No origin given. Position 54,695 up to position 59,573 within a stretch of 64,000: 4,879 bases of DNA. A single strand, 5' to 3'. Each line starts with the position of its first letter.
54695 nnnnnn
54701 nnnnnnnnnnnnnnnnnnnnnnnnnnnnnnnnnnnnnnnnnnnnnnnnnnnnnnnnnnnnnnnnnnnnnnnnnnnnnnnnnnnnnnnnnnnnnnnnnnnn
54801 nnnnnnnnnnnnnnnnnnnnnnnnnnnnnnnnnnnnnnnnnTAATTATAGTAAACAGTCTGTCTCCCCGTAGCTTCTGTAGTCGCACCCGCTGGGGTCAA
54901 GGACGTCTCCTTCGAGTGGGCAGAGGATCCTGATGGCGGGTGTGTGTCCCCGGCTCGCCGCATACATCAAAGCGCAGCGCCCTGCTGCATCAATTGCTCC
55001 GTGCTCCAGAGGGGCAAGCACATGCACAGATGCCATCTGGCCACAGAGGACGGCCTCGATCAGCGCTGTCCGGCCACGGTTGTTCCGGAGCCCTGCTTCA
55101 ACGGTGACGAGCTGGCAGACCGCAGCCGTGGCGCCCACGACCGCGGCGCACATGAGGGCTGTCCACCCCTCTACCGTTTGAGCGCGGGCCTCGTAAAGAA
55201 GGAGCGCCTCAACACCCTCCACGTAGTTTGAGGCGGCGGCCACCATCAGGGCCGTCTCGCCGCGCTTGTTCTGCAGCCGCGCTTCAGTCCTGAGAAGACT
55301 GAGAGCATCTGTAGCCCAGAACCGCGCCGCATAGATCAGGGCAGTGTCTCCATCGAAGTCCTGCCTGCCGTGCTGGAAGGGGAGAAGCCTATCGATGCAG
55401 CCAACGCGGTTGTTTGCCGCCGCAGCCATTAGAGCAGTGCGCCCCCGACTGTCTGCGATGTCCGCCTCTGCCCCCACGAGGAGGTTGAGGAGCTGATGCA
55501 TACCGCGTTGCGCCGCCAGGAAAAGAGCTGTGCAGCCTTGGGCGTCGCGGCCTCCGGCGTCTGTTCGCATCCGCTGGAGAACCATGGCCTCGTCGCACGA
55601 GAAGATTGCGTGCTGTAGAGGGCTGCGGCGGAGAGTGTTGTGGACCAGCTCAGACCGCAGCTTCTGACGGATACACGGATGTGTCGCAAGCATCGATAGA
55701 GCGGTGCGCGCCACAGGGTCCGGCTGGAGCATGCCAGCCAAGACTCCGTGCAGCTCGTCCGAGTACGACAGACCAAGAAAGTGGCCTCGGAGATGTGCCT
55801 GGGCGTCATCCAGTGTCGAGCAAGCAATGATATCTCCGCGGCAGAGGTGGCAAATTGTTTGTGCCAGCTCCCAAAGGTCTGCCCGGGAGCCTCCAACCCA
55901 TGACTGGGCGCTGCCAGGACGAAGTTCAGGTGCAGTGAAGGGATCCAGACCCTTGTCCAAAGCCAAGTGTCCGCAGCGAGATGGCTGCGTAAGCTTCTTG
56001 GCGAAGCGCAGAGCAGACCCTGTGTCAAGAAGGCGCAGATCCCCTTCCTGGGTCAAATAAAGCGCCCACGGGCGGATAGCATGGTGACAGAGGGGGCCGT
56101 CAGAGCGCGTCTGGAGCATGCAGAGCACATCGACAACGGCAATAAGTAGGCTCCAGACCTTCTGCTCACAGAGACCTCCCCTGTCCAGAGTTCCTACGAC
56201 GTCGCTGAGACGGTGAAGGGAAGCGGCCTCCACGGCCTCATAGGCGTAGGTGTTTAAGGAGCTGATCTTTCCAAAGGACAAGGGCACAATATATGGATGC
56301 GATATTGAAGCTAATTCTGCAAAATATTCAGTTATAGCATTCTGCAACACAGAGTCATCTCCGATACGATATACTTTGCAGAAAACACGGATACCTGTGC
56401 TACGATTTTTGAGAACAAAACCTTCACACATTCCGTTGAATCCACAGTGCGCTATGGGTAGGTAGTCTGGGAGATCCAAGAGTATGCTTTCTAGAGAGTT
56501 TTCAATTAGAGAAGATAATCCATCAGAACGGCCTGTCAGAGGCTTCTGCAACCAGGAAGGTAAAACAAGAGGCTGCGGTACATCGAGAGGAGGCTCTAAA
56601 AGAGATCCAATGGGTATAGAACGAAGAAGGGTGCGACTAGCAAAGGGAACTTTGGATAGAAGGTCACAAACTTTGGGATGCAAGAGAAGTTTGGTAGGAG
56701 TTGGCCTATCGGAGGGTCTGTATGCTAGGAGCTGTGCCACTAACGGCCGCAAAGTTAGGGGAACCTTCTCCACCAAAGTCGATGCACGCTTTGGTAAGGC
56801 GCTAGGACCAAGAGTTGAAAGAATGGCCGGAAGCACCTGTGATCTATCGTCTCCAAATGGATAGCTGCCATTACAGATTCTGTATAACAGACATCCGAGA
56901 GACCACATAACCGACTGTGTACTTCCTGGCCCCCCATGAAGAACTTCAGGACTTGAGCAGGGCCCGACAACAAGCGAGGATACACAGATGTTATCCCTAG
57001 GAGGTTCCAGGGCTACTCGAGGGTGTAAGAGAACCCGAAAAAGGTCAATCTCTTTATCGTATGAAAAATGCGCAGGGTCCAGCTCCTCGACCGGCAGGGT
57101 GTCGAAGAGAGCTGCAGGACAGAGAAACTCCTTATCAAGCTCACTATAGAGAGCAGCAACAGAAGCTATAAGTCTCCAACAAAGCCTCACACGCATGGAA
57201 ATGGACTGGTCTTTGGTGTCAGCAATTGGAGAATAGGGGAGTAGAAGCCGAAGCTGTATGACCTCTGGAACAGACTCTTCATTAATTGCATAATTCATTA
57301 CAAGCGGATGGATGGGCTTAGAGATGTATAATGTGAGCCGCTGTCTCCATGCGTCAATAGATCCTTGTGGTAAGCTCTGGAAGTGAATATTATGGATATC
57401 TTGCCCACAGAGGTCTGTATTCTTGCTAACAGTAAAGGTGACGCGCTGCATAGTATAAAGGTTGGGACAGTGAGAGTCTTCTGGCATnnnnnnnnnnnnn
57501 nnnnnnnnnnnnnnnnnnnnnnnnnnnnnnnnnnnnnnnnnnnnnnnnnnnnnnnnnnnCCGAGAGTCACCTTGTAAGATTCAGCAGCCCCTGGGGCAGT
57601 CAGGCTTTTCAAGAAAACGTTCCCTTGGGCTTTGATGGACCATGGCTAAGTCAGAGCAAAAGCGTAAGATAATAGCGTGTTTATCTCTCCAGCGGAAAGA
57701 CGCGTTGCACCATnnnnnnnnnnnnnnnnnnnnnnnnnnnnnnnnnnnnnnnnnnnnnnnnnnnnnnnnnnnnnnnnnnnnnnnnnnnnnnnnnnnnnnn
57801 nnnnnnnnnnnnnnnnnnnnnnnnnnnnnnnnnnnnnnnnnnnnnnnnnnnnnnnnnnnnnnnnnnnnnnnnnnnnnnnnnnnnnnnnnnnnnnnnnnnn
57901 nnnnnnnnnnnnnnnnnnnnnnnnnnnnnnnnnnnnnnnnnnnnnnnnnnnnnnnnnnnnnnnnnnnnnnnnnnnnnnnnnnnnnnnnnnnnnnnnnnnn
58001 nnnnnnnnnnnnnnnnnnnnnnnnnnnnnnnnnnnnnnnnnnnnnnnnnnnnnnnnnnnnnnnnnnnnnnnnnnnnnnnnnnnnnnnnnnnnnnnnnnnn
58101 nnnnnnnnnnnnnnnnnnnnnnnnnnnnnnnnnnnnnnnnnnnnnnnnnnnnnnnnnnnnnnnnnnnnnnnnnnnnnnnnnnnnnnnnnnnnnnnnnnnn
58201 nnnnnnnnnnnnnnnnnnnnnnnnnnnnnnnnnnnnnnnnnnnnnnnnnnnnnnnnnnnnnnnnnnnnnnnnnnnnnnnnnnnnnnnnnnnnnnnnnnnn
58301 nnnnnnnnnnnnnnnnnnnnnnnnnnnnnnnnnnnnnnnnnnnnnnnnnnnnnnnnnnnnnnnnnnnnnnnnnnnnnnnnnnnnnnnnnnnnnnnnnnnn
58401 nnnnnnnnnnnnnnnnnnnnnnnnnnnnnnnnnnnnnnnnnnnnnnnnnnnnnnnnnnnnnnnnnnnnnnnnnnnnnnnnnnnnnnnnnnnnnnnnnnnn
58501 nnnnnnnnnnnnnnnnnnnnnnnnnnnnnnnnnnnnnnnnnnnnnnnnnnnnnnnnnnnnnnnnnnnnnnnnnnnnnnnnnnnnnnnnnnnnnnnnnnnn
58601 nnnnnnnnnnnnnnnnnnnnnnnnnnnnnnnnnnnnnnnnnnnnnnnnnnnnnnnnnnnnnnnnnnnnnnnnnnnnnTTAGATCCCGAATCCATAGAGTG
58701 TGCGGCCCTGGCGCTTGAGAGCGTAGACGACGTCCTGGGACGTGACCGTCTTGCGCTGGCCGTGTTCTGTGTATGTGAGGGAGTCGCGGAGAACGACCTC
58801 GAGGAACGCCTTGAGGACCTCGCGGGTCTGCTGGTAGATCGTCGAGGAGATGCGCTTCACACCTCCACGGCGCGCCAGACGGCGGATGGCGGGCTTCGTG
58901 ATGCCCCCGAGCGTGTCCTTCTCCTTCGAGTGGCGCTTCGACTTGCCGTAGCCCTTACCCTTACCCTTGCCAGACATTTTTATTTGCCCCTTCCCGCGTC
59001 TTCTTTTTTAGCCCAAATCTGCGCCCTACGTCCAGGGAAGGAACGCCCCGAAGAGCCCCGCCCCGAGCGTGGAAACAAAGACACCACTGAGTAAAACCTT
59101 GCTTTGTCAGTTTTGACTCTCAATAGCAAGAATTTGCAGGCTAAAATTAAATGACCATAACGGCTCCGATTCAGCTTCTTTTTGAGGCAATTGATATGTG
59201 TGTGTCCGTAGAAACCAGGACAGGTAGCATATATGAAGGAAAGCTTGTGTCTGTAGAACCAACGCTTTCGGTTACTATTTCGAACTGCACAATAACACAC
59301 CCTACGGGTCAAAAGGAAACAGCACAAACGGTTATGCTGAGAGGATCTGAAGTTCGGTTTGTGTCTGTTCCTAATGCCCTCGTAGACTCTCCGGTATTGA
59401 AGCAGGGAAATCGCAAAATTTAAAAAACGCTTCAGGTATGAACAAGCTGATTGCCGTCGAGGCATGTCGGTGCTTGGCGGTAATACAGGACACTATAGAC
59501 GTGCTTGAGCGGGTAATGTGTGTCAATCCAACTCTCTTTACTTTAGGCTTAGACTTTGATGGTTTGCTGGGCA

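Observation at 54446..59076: Perfect 1.36-kb inverted duplication carrying histone H4 and the ankyrin 3' end of a kinase gene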

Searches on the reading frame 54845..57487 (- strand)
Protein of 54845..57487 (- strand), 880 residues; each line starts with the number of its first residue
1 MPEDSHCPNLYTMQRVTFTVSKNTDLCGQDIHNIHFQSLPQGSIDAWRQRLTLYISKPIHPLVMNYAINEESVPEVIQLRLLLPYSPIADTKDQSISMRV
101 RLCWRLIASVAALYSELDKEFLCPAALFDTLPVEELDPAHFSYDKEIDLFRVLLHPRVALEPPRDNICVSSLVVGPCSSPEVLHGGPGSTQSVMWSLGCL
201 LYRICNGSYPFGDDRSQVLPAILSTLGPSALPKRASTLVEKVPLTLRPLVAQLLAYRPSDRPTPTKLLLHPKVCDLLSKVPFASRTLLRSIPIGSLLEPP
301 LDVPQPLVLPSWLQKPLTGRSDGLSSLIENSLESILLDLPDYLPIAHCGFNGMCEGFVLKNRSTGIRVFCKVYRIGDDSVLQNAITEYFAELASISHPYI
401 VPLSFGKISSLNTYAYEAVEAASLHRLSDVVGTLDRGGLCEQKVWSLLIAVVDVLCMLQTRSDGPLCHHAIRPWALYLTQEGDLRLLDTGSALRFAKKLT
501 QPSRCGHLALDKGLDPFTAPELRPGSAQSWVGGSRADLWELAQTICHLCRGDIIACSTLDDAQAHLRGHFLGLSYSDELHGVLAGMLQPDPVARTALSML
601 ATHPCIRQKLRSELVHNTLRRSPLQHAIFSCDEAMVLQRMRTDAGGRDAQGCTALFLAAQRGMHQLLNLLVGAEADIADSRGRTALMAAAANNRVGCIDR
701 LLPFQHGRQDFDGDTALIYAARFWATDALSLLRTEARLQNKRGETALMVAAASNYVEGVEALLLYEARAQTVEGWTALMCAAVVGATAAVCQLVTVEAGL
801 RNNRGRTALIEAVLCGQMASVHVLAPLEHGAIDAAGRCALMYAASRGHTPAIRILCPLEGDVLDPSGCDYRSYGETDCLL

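Call 5: search_protein_families(library=pfam, proteins=[window:54845-57487:-], max_evalue=0.01)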
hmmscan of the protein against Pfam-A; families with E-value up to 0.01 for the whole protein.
window:54845-57487:- (880 aa): 6 families
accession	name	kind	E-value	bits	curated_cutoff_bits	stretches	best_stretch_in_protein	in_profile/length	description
PF12796.13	Ank_2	-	1e-33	116.1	27.3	3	655-732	1-79/90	Ankyrin repeats (3 copies)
PF00023.36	Ank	-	1.1e-18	66.7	21.1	0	650-679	1-32/33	Ankyrin repeat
PF00069.31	Pkinase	-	6e-16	59.1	31.7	2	179-271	165-261/263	Protein kinase domain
PF13857.12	Ank_5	-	1.9e-15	57.2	27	2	676-720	10-56/56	Ankyrin repeats (many copies)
PF13606.12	Ank_3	-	1.7e-14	52.7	22.3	0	743-766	2-25/30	Ankyrin repeat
PF13637.12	Ank_4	-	4e-12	46.5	22.7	1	655-702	1-50/50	Ankyrin repeats (many copies)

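Call 10: find_encoding_contigs(protein=window:54845-57487:-, flank=10000, max_places=10)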
Protein window:54845-57487:- (880 aa): no gene with exactly this product is on record in the collection.

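Call 15: find_homologous_proteins(query=window:54845-57487:-, max_evalue=1e-30)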
Query window:54845-57487:- (880 aa): 4 proteins with E <= 1e-30 among 8000 candidates.
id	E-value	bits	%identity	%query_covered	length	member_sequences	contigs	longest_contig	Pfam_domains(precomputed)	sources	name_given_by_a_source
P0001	0.0e+0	1984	100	99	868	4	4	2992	PF00069.32,PF13606.13,PF13857.13,PF12796.14,PF00023.37,PF13637.13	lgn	-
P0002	0.0e+0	1535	81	94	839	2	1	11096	PF00069.32,PF13606.13,PF13857.13,PF12796.14,PF00023.37,PF13637.13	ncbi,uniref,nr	ncbi:Protein 21.1 [Giardia lamblia P15]|uniref:Protein 21.1 n=1 Tax=Giardia intestinalis (strain P15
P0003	0.0e+0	1362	69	100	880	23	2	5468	PF00069.32,PF13606.13,PF13857.13,PF12796.14,PF00023.37,PF13637.13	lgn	-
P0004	2.8e-163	563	65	44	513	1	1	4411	PF00069.32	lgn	-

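Call 17: find_encoding_contigs(protein=P0002, flank=10000, max_places=6)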
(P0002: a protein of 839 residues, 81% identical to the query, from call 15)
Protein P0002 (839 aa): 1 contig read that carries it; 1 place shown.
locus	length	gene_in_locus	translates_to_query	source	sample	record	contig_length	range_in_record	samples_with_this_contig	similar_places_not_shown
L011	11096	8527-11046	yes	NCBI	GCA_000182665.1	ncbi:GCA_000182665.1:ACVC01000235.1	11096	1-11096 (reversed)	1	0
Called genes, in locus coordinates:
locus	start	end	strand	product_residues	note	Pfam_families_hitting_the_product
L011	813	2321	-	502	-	-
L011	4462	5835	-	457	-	PF00042:Globin (weak), PF00970:FAD_binding_6 (weak), PF00175:NAD_binding_1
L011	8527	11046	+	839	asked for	PF00069:Pkinase, PF12796:Ank_2, PF13606:Ank_3 (faint), PF13637:Ank_4 (faint), PF00023:Ank (faint), PF12796:Ank_2, PF13857:Ank_5 (faint), PF12796:Ank_2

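Call 18: find_encoding_contigs(protein=P0001, flank=10000, max_places=6)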
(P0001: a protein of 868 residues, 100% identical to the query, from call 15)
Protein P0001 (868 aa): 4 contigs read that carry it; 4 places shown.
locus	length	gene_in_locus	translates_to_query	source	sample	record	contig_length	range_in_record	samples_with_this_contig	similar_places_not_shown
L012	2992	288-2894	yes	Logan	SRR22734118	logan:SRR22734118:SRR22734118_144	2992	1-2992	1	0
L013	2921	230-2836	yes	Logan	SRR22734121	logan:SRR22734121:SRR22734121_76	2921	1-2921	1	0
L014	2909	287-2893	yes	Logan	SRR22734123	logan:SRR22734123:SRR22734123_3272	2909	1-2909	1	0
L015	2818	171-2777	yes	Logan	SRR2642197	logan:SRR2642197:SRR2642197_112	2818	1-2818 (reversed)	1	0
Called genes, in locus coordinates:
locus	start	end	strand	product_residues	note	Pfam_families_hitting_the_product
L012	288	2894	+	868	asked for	PF00069:Pkinase, PF13606:Ank_3 (faint), PF13637:Ank_4 (faint), PF00023:Ank (faint), PF12796:Ank_2, PF13857:Ank_5 (faint), PF12796:Ank_2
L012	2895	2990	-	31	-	?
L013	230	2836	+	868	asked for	PF00069:Pkinase, PF13606:Ank_3 (faint), PF13637:Ank_4 (faint), PF00023:Ank (faint), PF12796:Ank_2, PF13857:Ank_5 (faint), PF12796:Ank_2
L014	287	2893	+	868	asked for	PF00069:Pkinase, PF13606:Ank_3 (faint), PF13637:Ank_4 (faint), PF00023:Ank (faint), PF12796:Ank_2, PF13857:Ank_5 (faint), PF12796:Ank_2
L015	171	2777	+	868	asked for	PF00069:Pkinase, PF13606:Ank_3 (faint), PF13637:Ank_4 (faint), PF00023:Ank (faint), PF12796:Ank_2, PF13857:Ank_5 (faint), PF12796:Ank_2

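Call 29: find_encoding_contigs(protein=P0003, flank=10000, max_places=10)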
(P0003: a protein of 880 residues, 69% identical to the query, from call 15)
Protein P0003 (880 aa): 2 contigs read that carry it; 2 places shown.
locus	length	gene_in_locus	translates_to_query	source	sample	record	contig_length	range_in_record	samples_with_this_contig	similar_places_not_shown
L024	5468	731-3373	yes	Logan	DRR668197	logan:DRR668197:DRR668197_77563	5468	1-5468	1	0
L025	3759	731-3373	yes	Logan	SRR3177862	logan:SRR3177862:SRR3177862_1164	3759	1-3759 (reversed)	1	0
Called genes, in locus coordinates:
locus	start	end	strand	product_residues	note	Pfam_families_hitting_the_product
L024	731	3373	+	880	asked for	PF13606:Ank_3 (faint), PF00069:Pkinase, PF00023:Ank (faint), PF12796:Ank_2, PF13637:Ank_4 (weak), PF13857:Ank_5 (weak), PF12796:Ank_2, PF13857:Ank_5 (weak)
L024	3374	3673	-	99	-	PF00125:Histone (weak), PF15511:CENP-T_C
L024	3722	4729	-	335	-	PF04188:Mannosyl_trans2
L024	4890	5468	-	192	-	?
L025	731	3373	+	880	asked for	PF13606:Ank_3 (faint), PF00069:Pkinase, PF00023:Ank (faint), PF12796:Ank_2, PF13637:Ank_4 (weak), PF13857:Ank_5 (weak), PF12796:Ank_2, PF13857:Ank_5 (weak)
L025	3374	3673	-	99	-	PF00125:Histone (weak), PF15511:CENP-T_C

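Call 46: find_encoding_contigs(protein=P0004, flank=10000, max_places=5)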
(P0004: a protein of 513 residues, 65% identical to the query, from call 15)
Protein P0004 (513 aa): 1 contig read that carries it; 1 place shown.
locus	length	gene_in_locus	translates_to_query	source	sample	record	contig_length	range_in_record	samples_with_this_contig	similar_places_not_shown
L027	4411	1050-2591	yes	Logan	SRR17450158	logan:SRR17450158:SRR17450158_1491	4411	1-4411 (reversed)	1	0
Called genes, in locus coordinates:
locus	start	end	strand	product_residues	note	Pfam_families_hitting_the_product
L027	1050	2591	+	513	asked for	PF00069:Pkinase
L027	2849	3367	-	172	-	-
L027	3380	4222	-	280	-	-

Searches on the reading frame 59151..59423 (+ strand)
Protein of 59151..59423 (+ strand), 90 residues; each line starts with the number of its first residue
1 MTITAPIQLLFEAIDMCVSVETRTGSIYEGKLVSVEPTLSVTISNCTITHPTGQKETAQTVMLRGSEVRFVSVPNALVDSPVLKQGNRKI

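Call 5: search_protein_families(library=pfam, proteins=[window:59151-59423:+], max_evalue=0.01)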
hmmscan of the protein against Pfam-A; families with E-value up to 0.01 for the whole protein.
window:59151-59423:+ (90 aa): 1 family
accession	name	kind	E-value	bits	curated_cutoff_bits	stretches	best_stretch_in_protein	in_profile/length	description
PF01423.28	LSM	-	5.7e-12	45.6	23.4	1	9-72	2-65/66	LSM domain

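Call 20: find_homologous_proteins(query=window:59151-59423:+, max_evalue=1e-10)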
Query window:59151-59423:+ (90 aa): 6 proteins with E <= 1e-10 among 8 candidates.
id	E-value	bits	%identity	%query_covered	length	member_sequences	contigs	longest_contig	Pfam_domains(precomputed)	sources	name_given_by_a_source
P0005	1.3e-49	183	99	100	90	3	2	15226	PF01423.29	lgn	-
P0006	6.7e-45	168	92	100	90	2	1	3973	PF01423.29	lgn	-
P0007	8.2e-43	161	88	100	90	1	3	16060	PF01423.29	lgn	-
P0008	1.2e-41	157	84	100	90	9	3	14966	PF01423.29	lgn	-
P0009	5.0e-41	155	85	99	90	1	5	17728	PF01423.29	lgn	-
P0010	2.5e-22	96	98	56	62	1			PF01423.29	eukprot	eukprot:XP_001704002.1 Small nuclear ribonucleoprotein Sm D3, putative [Giardia lamblia ATCC 50803]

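Call 22: find_encoding_contigs(protein=P0009, flank=10000, max_places=5)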
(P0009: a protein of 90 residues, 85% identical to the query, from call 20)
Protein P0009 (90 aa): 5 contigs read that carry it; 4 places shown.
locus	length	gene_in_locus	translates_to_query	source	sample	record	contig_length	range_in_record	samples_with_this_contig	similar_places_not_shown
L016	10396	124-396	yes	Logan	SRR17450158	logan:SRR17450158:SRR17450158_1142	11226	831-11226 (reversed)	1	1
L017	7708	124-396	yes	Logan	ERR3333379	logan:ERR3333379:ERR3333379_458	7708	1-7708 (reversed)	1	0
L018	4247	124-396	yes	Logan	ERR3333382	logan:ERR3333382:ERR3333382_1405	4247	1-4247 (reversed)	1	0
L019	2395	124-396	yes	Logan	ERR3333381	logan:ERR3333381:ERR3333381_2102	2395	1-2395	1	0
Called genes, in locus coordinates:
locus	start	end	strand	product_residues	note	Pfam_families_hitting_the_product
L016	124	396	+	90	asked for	PF01423:LSM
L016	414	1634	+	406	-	-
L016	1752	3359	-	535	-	PF01409:tRNA-synt_2d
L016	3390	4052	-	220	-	-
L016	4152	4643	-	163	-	PF03134:TB2_DP1_HVA22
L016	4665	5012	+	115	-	-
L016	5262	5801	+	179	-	PF00025:Arf, PF00071:Ras, PF08477:Roc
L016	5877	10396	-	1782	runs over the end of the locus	?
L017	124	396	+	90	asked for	PF01423:LSM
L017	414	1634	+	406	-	-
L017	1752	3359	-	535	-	PF01409:tRNA-synt_2d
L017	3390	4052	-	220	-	-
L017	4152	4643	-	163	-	PF03134:TB2_DP1_HVA22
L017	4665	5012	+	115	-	-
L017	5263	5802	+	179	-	PF00025:Arf, PF00071:Ras, PF08477:Roc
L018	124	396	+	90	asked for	PF01423:LSM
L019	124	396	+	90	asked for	PF01423:LSM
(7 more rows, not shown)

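Call 23: find_encoding_contigs(protein=P0007, flank=10000, max_places=5)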
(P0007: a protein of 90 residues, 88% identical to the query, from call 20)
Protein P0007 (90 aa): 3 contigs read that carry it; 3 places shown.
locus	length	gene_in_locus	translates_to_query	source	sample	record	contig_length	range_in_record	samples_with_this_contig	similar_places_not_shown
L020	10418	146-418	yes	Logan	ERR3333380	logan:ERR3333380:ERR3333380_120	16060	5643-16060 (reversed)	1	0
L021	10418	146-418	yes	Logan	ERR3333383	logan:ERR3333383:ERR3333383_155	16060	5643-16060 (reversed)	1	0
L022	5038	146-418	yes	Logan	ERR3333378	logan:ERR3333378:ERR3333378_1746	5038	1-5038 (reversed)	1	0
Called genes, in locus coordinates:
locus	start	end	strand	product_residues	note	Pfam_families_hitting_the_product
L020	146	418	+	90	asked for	PF01423:LSM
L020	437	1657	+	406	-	-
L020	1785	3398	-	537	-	PF01409:tRNA-synt_2d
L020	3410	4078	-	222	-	-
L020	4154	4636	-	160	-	PF03134:TB2_DP1_HVA22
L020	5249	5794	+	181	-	PF00025:Arf, PF00071:Ras, PF08477:Roc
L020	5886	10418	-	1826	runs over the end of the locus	-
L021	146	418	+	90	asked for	PF01423:LSM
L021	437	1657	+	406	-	-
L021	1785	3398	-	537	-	PF01409:tRNA-synt_2d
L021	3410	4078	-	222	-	-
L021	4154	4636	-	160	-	PF03134:TB2_DP1_HVA22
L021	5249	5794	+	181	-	PF00025:Arf, PF00071:Ras, PF08477:Roc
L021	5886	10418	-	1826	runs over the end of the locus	-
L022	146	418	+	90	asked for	PF01423:LSM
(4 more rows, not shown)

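Call 24: find_encoding_contigs(protein=P0008, flank=10000, max_places=5)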
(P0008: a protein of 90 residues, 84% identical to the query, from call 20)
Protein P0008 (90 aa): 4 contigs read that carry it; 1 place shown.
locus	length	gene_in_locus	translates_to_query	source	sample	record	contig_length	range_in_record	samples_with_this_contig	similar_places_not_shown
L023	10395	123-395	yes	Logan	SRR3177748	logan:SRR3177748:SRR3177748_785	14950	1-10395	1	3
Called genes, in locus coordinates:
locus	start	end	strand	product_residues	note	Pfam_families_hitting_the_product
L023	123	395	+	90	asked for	PF01423:LSM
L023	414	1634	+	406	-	-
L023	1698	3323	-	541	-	PF01409:tRNA-synt_2d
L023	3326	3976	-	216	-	-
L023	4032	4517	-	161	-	PF03134:TB2_DP1_HVA22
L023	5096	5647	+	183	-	PF00025:Arf, PF00071:Ras, PF08477:Roc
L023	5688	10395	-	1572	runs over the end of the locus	-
